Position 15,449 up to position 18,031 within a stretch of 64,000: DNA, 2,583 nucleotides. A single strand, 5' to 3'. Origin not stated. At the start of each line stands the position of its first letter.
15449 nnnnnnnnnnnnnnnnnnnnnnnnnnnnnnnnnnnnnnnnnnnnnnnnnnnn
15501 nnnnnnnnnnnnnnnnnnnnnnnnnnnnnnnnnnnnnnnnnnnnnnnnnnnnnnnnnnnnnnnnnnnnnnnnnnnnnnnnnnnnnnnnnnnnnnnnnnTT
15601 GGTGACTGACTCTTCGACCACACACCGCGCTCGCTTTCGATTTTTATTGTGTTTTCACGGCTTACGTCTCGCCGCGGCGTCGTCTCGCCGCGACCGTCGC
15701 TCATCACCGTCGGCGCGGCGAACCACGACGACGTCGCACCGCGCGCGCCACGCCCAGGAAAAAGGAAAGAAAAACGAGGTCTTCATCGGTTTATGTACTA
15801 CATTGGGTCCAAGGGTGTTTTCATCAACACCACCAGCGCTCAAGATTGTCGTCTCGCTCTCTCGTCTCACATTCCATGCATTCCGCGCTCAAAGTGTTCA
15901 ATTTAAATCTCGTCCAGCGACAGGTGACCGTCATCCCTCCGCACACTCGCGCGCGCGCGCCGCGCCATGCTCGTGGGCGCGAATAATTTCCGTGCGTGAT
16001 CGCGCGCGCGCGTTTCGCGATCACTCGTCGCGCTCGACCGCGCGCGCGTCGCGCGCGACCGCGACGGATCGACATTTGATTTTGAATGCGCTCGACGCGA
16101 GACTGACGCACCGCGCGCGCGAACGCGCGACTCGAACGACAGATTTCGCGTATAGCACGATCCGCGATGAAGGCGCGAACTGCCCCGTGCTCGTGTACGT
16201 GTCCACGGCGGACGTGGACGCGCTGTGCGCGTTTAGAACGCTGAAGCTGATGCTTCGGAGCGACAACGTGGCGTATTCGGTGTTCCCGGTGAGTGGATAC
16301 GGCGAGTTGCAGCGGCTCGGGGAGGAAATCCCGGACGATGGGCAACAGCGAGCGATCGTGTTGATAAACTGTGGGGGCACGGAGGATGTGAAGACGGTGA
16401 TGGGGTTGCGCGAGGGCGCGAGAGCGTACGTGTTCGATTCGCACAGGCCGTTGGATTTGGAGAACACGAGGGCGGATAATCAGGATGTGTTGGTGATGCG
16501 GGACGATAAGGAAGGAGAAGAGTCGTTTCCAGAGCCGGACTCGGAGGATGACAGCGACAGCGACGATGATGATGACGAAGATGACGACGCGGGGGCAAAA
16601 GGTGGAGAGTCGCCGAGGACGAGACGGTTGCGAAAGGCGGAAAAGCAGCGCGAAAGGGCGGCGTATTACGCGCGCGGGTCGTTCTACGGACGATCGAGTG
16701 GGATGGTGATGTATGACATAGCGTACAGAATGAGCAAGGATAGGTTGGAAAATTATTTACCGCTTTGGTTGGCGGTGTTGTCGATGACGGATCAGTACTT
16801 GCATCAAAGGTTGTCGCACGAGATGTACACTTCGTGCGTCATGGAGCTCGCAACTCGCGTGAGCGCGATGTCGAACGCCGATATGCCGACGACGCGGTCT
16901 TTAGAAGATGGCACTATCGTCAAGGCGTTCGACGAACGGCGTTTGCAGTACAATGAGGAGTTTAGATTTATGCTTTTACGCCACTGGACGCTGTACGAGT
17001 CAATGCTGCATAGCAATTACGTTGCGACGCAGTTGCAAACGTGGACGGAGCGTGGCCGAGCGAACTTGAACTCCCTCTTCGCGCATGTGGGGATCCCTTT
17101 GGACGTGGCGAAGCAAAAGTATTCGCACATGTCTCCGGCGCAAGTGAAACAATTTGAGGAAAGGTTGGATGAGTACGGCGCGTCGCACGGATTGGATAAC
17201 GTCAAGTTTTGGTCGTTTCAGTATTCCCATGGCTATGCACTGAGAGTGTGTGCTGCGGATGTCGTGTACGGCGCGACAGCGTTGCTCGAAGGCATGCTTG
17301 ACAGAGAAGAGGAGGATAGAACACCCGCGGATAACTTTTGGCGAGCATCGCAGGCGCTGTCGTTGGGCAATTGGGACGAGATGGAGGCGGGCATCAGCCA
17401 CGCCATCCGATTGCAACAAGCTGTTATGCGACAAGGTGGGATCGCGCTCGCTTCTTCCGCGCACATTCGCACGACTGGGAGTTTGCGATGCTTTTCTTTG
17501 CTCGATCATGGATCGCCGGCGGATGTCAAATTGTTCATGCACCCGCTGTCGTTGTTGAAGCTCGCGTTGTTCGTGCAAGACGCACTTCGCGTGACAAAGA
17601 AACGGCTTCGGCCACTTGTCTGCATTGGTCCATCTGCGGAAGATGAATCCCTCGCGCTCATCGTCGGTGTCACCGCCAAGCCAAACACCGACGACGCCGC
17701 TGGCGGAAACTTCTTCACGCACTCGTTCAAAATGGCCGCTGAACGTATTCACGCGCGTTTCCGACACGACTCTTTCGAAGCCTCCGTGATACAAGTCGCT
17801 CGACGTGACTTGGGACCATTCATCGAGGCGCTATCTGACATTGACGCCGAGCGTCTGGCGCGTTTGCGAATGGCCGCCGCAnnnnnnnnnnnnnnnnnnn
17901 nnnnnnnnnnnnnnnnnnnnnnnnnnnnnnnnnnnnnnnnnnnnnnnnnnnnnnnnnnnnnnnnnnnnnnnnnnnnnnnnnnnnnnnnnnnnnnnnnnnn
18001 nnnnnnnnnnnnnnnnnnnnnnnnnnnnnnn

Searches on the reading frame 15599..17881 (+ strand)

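Call 52: search_protein_families(library=pfam, proteins=[window:15599-17881:+], max_evalue=0.00001)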
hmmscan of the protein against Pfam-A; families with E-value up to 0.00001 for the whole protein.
window:15599-17881:+ (761 aa): 1 family
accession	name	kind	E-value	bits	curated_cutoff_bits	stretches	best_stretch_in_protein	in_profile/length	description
PF02724.19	CDC45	-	2.1e-152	509.1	34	2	342-746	205-622/624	CDC45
